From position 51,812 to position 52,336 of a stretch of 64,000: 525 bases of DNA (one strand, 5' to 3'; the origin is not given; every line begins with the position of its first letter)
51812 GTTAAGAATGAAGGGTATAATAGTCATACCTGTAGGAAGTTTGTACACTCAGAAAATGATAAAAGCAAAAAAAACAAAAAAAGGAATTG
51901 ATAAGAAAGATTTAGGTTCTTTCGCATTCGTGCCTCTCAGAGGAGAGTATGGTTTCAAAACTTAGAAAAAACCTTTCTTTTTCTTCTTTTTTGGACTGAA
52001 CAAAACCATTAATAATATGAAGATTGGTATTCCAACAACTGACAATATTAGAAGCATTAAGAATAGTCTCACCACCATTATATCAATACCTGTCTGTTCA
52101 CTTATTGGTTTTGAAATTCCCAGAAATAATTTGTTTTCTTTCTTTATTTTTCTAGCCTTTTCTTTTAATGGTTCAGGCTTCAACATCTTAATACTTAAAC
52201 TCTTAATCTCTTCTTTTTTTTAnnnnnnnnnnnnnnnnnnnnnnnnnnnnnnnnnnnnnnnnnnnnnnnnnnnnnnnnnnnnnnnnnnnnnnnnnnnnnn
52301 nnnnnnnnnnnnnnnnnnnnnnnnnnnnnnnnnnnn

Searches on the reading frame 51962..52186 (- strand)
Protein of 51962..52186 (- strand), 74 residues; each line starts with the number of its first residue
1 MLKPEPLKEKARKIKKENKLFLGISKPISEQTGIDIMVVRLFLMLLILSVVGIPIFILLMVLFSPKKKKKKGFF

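Call 3: search_protein_families(library=pfam, proteins=[window:51962-52186:-], max_evalue=1)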
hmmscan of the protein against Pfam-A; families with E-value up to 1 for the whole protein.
window:51962-52186:- (74 aa): 2 families
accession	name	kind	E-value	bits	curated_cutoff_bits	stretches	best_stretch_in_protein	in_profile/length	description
PF04024.17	PspC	-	1.9e-06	28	25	1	16-63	7-55/58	PspC domain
PF05568.16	ASFV_J13L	-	0.15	12.2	23.6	1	44-70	33-59/189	African swine fever virus J13L protein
